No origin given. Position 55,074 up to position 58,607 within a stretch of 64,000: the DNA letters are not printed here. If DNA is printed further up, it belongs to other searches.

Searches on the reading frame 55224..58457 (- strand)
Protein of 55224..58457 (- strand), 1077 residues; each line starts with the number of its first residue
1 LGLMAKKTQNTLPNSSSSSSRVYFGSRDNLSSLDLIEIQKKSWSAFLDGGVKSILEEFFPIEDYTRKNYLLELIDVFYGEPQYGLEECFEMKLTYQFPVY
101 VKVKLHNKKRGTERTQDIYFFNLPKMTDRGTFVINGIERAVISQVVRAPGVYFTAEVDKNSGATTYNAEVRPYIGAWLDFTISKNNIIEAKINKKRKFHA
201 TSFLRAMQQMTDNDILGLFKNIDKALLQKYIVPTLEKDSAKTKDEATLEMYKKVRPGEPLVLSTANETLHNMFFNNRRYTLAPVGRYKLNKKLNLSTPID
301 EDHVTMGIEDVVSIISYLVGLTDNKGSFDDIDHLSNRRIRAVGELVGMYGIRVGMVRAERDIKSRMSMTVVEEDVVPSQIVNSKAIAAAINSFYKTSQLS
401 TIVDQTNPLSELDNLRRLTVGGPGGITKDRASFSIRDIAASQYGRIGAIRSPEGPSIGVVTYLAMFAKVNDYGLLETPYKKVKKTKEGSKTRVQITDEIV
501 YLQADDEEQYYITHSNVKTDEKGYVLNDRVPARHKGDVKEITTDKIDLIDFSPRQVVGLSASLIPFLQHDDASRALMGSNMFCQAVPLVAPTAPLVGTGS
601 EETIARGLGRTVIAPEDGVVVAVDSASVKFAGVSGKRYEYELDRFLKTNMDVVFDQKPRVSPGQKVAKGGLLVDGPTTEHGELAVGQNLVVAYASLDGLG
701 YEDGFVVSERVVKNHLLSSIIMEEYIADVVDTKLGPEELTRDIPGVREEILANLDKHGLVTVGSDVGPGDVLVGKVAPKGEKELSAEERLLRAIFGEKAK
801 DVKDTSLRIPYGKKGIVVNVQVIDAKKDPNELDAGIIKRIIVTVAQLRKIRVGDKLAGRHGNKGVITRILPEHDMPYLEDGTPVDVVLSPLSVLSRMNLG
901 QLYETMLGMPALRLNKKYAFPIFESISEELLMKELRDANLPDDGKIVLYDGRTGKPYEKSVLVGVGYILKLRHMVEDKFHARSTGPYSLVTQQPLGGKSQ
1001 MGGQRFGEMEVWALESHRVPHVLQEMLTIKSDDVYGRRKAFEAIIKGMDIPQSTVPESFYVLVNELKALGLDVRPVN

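Call 48: search_protein_families(library=pfam, proteins=[window:55224-58457:-])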
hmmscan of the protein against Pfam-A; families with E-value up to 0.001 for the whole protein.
window:55224-58457:- (1077 aa): 6 families
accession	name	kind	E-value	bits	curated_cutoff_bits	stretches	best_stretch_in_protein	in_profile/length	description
PF00562.33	RNA_pol_Rpb2_6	-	3.1e-105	352.8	23.4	1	616-1000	4-373/373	RNA polymerase Rpb2, domain 6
PF04561.19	RNA_pol_Rpb2_2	-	8.2e-30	104.3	21.7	1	147-340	1-190/190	RNA polymerase Rpb2, domain 2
PF04560.25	RNA_pol_Rpb2_7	-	1.7e-21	76.9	32.1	1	1002-1074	1-83/87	RNA polymerase Rpb2, domain 7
PF10385.14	RNA_pol_Rpb2_45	-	3.3e-18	65.9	28.2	1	479-552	1-66/66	RNA polymerase beta subunit external 1 domain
PF04565.21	RNA_pol_Rpb2_3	-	1.1e-17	64.4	21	1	402-469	2-68/68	RNA polymerase Rpb2, domain 3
PF04563.20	RNA_pol_Rpb2_1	-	9.6e-10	38.8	28.2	1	35-387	2-202/203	RNA polymerase beta subunit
